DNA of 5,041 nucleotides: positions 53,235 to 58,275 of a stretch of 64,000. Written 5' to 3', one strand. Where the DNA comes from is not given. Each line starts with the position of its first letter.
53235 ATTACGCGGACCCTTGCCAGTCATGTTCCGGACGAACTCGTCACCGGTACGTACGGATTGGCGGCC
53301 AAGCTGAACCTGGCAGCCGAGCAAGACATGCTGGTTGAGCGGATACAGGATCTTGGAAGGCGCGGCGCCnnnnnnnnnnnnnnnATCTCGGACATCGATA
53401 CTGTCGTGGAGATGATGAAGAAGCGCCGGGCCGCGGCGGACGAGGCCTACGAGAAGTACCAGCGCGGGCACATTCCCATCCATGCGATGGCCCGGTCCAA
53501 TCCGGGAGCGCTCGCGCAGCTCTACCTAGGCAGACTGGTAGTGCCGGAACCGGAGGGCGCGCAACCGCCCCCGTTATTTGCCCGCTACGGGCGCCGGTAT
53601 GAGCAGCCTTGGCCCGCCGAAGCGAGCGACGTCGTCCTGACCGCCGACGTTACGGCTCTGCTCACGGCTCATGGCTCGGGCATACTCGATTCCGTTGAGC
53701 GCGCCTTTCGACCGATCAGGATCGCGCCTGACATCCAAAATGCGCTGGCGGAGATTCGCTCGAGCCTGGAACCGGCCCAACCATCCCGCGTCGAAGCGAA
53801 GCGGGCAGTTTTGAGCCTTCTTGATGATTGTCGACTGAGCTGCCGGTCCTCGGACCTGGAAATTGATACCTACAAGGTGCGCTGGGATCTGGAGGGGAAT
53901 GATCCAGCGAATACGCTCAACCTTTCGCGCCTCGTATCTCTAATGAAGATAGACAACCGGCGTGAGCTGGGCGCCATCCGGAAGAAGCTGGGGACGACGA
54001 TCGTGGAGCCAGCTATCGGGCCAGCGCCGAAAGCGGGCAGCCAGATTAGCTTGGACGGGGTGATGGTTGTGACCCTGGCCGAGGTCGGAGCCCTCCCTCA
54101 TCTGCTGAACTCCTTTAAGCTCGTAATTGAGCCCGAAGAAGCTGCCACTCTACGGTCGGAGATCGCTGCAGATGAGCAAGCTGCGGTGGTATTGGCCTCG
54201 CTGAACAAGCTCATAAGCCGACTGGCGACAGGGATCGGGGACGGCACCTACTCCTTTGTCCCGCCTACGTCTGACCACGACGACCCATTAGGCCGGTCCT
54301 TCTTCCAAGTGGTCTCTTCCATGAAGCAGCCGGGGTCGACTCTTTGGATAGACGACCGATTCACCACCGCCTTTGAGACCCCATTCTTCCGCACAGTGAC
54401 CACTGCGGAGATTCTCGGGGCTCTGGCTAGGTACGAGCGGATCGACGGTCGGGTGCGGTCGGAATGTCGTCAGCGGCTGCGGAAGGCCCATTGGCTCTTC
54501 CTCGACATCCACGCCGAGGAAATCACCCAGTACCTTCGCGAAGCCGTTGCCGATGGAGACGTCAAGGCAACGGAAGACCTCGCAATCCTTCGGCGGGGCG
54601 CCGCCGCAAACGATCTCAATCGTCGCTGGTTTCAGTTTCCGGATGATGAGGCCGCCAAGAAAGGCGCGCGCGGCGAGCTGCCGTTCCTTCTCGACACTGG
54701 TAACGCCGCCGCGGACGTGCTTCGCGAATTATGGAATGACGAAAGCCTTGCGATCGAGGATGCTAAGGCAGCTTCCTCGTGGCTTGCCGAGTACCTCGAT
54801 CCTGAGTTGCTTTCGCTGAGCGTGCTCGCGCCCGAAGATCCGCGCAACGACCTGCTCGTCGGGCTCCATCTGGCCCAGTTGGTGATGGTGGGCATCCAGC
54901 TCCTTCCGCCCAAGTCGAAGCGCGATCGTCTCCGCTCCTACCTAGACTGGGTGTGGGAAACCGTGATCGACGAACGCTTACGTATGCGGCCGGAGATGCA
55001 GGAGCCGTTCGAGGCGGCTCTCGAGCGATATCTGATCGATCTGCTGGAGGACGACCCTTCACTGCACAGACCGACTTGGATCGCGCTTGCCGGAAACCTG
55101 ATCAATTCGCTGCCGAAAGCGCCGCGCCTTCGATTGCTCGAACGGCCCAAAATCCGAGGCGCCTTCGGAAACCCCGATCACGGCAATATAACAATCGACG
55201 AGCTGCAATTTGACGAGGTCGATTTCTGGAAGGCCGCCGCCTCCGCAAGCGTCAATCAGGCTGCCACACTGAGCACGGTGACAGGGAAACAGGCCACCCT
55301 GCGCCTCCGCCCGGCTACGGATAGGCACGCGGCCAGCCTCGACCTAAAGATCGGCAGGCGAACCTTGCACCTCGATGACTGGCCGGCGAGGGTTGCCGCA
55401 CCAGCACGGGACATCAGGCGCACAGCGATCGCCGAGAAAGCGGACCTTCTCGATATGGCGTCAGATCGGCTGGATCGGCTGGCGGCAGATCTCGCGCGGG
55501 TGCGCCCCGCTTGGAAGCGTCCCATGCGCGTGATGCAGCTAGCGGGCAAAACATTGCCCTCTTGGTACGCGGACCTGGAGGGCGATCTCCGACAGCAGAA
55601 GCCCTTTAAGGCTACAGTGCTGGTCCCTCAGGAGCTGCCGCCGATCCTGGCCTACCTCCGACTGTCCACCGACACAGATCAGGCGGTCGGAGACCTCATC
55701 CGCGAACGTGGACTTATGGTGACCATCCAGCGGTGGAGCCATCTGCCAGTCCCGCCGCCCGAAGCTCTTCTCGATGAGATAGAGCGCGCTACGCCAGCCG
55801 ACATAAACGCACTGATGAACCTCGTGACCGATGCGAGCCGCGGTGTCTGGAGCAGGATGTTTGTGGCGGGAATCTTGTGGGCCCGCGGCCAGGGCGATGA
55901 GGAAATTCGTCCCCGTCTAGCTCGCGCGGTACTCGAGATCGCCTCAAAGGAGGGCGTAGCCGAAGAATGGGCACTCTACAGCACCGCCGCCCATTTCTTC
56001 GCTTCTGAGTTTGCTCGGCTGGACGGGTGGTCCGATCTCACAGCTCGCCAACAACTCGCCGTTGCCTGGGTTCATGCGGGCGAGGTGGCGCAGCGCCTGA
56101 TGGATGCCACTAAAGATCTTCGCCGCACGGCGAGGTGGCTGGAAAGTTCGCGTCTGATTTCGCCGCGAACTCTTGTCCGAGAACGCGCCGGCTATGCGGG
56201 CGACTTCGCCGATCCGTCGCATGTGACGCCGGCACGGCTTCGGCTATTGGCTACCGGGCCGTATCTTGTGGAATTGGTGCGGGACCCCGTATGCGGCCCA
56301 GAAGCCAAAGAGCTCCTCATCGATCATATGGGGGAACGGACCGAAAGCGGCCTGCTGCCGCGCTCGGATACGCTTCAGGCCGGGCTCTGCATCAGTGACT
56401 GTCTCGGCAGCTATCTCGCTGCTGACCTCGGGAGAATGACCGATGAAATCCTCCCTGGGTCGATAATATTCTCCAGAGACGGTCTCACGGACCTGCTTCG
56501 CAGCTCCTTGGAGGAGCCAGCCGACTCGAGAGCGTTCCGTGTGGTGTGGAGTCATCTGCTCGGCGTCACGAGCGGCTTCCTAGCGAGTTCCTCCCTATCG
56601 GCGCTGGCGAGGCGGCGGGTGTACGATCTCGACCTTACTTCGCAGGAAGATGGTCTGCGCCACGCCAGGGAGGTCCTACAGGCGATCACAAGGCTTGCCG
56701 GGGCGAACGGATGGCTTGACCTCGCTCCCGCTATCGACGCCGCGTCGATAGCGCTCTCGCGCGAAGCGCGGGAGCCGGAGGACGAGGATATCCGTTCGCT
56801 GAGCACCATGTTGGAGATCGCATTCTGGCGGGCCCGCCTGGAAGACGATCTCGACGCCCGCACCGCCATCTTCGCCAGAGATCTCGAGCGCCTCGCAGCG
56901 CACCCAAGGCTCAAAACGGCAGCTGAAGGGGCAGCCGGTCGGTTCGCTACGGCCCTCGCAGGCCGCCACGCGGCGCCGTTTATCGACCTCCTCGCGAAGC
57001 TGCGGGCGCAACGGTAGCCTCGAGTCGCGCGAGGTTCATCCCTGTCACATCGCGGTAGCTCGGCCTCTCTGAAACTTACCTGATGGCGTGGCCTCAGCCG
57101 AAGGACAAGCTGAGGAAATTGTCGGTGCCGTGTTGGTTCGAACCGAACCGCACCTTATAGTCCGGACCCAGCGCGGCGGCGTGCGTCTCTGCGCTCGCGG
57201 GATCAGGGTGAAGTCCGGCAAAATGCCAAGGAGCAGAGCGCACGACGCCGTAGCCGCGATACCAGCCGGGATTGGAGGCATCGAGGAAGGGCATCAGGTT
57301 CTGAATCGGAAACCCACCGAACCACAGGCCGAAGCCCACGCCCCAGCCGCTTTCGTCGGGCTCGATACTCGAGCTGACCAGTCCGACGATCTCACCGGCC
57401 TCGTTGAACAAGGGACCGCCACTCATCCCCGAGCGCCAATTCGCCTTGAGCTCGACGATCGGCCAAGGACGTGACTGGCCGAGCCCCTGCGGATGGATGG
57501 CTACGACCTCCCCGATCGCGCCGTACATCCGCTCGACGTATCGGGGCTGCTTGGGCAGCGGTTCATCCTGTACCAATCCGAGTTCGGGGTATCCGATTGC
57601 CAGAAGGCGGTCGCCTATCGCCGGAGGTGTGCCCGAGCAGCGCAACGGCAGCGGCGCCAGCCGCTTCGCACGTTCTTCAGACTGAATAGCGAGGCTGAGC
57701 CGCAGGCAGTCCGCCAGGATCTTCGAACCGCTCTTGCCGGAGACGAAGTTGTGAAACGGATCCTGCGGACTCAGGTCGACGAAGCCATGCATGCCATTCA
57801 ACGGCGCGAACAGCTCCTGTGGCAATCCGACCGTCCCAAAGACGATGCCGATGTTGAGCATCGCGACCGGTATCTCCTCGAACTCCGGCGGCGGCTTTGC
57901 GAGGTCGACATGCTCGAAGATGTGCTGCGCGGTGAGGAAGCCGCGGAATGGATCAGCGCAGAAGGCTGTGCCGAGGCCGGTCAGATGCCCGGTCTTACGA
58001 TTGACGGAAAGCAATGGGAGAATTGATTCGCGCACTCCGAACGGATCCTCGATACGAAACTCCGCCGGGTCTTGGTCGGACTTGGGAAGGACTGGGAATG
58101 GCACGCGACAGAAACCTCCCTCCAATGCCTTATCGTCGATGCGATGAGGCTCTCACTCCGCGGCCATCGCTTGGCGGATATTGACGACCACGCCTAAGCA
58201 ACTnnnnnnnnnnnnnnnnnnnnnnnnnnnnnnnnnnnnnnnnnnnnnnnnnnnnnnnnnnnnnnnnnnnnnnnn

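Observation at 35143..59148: ~24-kb candidate defence hotspot: about eight nuclease-like domains plus a protease, not matching a system I can name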

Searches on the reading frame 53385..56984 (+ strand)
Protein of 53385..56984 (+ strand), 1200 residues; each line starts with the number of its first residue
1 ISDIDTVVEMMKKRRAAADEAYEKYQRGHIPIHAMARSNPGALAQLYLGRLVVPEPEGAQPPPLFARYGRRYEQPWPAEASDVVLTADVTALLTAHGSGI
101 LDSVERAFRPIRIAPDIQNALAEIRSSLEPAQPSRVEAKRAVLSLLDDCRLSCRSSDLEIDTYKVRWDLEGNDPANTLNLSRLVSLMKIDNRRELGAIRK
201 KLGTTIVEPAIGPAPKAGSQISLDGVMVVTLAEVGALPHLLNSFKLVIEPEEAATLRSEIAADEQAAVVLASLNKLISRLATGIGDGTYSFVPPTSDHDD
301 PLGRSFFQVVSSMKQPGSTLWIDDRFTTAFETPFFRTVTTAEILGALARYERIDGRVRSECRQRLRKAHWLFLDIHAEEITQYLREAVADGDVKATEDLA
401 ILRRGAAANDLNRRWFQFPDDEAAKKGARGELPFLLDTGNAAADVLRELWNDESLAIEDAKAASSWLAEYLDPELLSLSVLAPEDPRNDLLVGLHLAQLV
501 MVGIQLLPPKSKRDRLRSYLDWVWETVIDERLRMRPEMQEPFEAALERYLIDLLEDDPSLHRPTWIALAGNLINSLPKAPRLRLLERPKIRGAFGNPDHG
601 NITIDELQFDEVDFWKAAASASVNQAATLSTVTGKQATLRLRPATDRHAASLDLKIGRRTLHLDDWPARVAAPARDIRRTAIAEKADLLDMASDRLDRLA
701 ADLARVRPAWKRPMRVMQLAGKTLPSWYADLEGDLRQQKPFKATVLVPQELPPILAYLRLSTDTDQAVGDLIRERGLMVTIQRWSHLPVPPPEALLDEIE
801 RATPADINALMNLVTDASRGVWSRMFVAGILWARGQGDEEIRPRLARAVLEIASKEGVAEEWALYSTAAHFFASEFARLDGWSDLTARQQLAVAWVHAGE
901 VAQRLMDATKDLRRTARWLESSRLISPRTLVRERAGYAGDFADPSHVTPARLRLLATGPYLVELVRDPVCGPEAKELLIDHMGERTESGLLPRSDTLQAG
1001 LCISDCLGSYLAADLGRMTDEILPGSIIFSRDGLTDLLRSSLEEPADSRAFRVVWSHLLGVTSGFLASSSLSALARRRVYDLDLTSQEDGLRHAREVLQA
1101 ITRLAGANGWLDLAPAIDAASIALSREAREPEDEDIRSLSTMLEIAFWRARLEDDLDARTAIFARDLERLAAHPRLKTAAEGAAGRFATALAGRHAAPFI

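Call 69: predict_structure(alignment_id=A2)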
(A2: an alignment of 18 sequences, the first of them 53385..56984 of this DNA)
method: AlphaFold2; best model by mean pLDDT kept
length: 1200 residues; sequences in the alignment: 18
mean_pLDDT: 84.2   pTM: 0.73
mean pLDDT of the five models: 84.2, 83.0, 81.8, 81.6, 78.2
residues with pLDDT >= 90: 460; 70-90: 612; 50-70: 106; < 50: 22
segments of 3 or more residues with pLDDT < 50: 69-72, 157-159, 426-430, 432-434
pLDDT, mean of each block of 10 residues (from residue 1): 63 74 69 79 87 71 62 70 91 93 93 92 85 86 89 63 74 75 82 82 64 85 88 89 88 85 87 94 93 81 88 80 73 72 90 91 87 82 91 89 81 60 49 55 89 91 89 60 73 86 77 84 87 83 90 77 83 83 83 63 80 89 90 88 87 91 91 93 92 93 92 90 91 85 83 93 91 93 94 92 91 90 94 79 91 88 95 88 91 96 90 91 79 82 91 93 90 92 79 85 90 88 85 90 90 90 85 94 88 90 91 92 71 61 89 90 90 78 80 77
secondary structure, 60 per line:
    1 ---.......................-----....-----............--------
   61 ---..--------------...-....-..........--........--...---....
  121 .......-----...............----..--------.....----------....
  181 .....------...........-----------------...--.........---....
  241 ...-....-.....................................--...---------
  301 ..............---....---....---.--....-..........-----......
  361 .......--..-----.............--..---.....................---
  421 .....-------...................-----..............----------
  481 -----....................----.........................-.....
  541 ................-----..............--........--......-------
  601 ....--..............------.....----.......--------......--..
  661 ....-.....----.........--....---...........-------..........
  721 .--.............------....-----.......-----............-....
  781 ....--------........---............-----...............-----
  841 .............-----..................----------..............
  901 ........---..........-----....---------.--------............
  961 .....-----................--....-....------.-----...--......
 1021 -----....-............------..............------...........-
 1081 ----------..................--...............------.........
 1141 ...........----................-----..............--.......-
elements in order (helices of 4 or more, strands of 3 or more residues): H4-26 H32-35 H41-52 E84-87 H89-98 H101-108 E111-113 H117-127 H133-147 E162-166 E177-179 H180-185 H192-202 E220-222 H225-233 H237-243 E245-248 H250-286 E289-291 H301-314 E318-321 H325-328 E335-338 H340-349 H355-367 H377-387 H397-417 H421-425 H433-451 H457-470 H486-505 H510-534 H536-556 H562-575 H578-585 H588-593 E601-604 E607-610 H611-620 E627-631 E636-642 E651-656 E659-664 H666-670 H675-683 H686-689 H693-703 H711-721 H724-736 H743-746 H752-758 H764-775 H777-784 H793-800 H804-815 H821-835 H841-853 H859-876 H887-908 H912-921 H927-930 H949-965 H971-982 E983-986 E989-992 H994-997 H1015-1020 H1026-1029 H1031-1042 H1049-1062 H1069-1079 H1091-1108 H1111-1125 H1132-1151 H1156-1171 H1177-1190 H1193-1199

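Call 73: fold_search(model_id=the predicted structure, library=pdb)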
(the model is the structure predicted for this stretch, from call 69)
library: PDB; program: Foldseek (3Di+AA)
matches with E <= 10: 537; with E <= 0.001: 2
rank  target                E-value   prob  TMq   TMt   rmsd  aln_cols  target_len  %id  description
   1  3nc0_D                2.8e-04  0.98  0.15  0.16  22.3      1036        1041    9  Crystal structure of the HIV-1 Rev NES-CRM1-RanGTP nuclear export complex (crystal II) (released 2010-10-27)
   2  5yvi_A                9.1e-04  0.97  0.13  0.16  27.3       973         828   11  Crystal structure of Karyopherin beta2 in complex with FUS(456-526) (released 2018-05-16)
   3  3ea5_D                1.2e-03  0.98  0.15  0.18  22.6       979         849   14  Kap95p Binding Induces the Switch Loops of RanGDP to adopt the GTP-bound Conformation: Implications for Nuclear Import (released 2008-10-21)
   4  4xri                  1.7e-03  0.91  0.13  0.15  25.0      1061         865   11  Crystal Structure of Importin Beta in an Ammonium Sulfate Condition (released 2016-01-27)
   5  6x2w_C                2.5e-03  0.87  0.14  0.15  23.7      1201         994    9  Crystal Structure of PKINES peptide bound to CRM1(E571K) (released 2020-07-01)
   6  3gjx_A                3.5e-03  0.82  0.14  0.15  22.4      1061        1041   10  Crystal Structure of the Nuclear Export Complex CRM1-Snurportin1-RanGTP (released 2009-05-26)
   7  5h2v_A                4.4e-03  0.63  0.12  0.13  30.7      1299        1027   10  Crystal structure of the karyopherin Kap121p bound to the SUMO protease Ulp1p (released 2016-12-14)
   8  8aaf_e                4.6e-03  0.47  0.10  0.09  44.7      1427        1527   10  Yeast RQC complex in state G (released 2023-03-08)
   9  4c0o_A                4.8e-03  0.87  0.15  0.18  24.2      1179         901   11  Transportin 3 in complex with phosphorylated ASF/SF2 (released 2014-01-22)
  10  3w5k_A                5.6e-03  0.97  0.17  0.21  21.9       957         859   10  Crystal structure of Snail1 and importin beta complex (released 2014-03-05)
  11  6gx9_B                7.0e-03  0.85  0.15  0.17  20.8      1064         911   10  Crystal structure of the TNPO3 - CPSF6 RSLD complex (released 2019-03-13)
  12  8hq3_C                7.3e-03  0.69  0.14  0.15  23.8      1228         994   10  KL1 in complex with CRM1-Ran-RanBP1 (released 2023-10-25)
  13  7jq9                  7.6e-03  0.28  0.09  0.06  36.1      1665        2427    9  Cryo-EM structure of human HUWE1 (released 2021-07-28)
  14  5j3v_A                7.8e-03  0.84  0.13  0.16  26.1       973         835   10  Crystal structure of human Karyopherin-beta2 bound to the histone H3 tail (released 2016-09-21)
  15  3nd2                  9.1e-03  0.84  0.14  0.16  21.1       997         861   12  Structure of Yeast Importin-beta (Kap95p) (released 2010-07-07)
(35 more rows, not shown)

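Call 75: search_protein_families(library=pfam, alignment_id=A2, max_evalue=0.05)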
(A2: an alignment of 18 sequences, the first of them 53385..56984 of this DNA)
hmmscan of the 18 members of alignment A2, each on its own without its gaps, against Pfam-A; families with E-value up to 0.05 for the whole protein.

A. member 1, window:53385-56984:+ (1200 aa): 3 families
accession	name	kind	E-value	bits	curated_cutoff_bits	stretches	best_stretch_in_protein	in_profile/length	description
PF24407.1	HTH_upst_double_PIN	-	2.4e-11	44.2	27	1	4-71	1-70/70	HTH_upstream_double_PIN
PF20698.3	PIN-TPR-GreABC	-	0.0026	18.5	27.8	0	299-329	104-134/138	PIN domain associated with the TPR-GreAB-C-PIN system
PF24387.1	AEP-like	-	0.0048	17.1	27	1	866-916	71-123/133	Archaeo-eukaryotic primase 1D-like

B. families by the number of members that match (of 18 scanned): 7 families
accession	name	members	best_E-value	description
PF24407.1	HTH_upst_double_PIN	18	1.1e-11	HTH_upstream_double_PIN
PF20698.3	PIN-TPR-GreABC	11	2.7e-05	PIN domain associated with the TPR-GreAB-C-PIN system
PF12895.13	ANAPC3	6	0.00026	Anaphase-promoting complex, cyclosome, subunit 3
PF24388.1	Permuted_GreAB-C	2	8.8e-05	Permuted GreAB-C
PF13428.12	TPR_14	1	0.0013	Tetratricopeptide repeat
PF24387.1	AEP-like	1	0.0048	Archaeo-eukaryotic primase 1D-like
PF07719.23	TPR_2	1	0.028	Tetratricopeptide repeat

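Call 83: fold_search(model_id=the predicted structure, library=viral)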
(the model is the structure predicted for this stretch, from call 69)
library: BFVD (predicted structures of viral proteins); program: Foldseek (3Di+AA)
matches with E <= 10: 248; with E <= 0.001: 0
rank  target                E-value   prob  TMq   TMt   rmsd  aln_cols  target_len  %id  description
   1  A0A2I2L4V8            6.2e-02  0.33  0.08  0.13  22.7       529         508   10  Tetratricopeptide repeat protein [Orpheovirus IHUMI-LCC2]
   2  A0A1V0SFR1            1.6e-01  0.21  0.11  0.12  23.6       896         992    8  U-box domain protein [Hokovirus HKV1]
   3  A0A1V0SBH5            1.9e-01  0.16  0.10  0.13  33.9       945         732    8  U-box domain protein [Catovirus CTV1]
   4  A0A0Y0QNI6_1          1.9e-01  0.07  0.08  0.08  52.0      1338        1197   13  Large tegument protein [Human herpesvirus 2]
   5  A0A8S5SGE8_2          2.3e-01  0.07  0.09  0.08  36.4      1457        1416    9  Nuclease [Podoviridae sp. ctZih56]
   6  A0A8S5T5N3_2          2.5e-01  0.16  0.12  0.13  28.0      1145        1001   10  Tail tape measure (Fragment) [Siphoviridae sp. ctGpg14]
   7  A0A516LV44            3.3e-01  0.06  0.06  0.07  41.9       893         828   12  (no name in the UniProt tables at hand)
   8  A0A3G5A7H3            3.7e-01  0.14  0.07  0.14  23.8       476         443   12  Uncharacterized protein [Hyperionvirus sp.]
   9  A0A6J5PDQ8            3.7e-01  0.12  0.10  0.11  25.3       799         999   11  LT_GEWL domain containing protein [uncultured Caudovirales phage]
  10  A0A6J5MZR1            3.8e-01  0.07  0.07  0.10  33.6       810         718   11  Uncharacterized protein [uncultured Caudovirales phage]
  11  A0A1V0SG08            4.4e-01  0.13  0.07  0.16  21.8       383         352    9  DUF4116 domain-containing protein [Hokovirus HKV1]
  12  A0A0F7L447            4.4e-01  0.04  0.08  0.08  38.3      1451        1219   10  Transglycosylase SLT domain-containing protein [uncultured marine virus]
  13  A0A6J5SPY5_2          4.6e-01  0.07  0.09  0.09  42.0      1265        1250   10  Uncharacterized protein [uncultured Caudovirales phage]
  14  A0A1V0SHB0            5.0e-01  0.15  0.12  0.18  19.6       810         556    9  Uncharacterized protein [Hokovirus HKV1]
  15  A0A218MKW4            5.2e-01  0.04  0.07  0.07  33.8      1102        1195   11  Uncharacterized protein [uncultured virus]
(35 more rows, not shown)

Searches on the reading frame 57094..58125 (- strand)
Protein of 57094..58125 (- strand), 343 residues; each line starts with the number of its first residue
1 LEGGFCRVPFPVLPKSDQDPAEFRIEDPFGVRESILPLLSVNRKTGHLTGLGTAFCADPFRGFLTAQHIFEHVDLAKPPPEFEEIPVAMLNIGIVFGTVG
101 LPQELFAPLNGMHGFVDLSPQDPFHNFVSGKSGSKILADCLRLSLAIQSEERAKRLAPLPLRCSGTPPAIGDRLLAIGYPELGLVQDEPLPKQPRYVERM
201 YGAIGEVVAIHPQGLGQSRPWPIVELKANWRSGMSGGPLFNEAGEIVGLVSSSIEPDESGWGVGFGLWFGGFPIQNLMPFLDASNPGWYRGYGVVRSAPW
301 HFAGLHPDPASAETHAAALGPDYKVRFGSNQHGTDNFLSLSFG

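Call 4: search_protein_families(library=pfam, proteins=[window:57094-58125:-], max_evalue=0.01)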
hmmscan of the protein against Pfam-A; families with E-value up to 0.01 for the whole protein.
window:57094-58125:- (343 aa): 2 families
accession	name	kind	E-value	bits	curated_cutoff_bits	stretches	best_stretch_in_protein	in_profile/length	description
PF13365.12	Trypsin_2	-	2.5e-09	38.5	27.6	1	143-249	48-144/144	Trypsin-like peptidase domain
PF00949.27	Peptidase_S7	-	0.0017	18.6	20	1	228-260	91-123/131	Peptidase S7, Flavivirus NS3 serine protease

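Call 5: search_protein_families(library=padloc, proteins=[window:57094-58125:-], max_evalue=0.01)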
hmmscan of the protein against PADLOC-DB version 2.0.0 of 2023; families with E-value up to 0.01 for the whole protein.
window:57094-58125:- (343 aa): 2 families
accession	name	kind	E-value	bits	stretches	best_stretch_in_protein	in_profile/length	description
PDLC02960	RT-Protease_XI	-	5.5e-06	23.6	1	51-253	349-486/506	single gene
PDLC02959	RT-Protease_XI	-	2.3e-05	21.5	1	158-253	416-489/510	single gene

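Call 15: search_protein_families(library=ncbifam, proteins=[window:57094-58125:-], max_evalue=0.01)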
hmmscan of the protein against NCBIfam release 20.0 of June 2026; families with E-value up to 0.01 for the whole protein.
window:57094-58125:- (343 aa): 3 families
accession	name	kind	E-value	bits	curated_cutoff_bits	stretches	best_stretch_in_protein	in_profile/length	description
NF033740.0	MarP_fam_protase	equivalog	7.3e-05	22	250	1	165-252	276-353/390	MarP family serine protease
TIGR02037.1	degP_htrA_DO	subfamily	0.0021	17.1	416.2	1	232-266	180-214/434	Do family serine endopeptidase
TIGR02038.1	protease_degS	equivalog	0.0087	15.2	422.95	0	166-266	146-233/351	outer membrane-stress sensor serine endopeptidase DegS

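Call 49: search_protein_families(library=phrogs, proteins=[P0142, window:57094-58125:-], max_evalue=0.01)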
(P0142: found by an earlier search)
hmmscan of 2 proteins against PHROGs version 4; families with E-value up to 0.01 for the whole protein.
P0142 (354 aa): 1 family
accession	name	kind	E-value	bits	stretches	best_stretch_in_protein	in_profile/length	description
phrog_20483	-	unknown function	3.2e-05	24.6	1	39-161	41-166/226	-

window:57094-58125:- (343 aa): 3 families
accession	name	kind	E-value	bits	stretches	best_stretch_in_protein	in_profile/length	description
phrog_4280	-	unknown function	5.7e-19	68.9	1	281-339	9-67/71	-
phrog_11383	-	unknown function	0.00032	21.2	1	232-266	306-342/462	-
phrog_9683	-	other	0.005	17.3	0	232-252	169-189/233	protease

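Call 95: find_related_loci(query=window:57094-58125:-, collection=genome_contigs, flank=4000)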
Query window:57094-58125:- (343 aa) in genome_contigs; peptide patterns used: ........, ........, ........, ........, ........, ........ (x = any residue, [..] = any of these).
45 stretches matched a pattern, but none encodes a relative of the query by tblastn (E <= 1e-3).
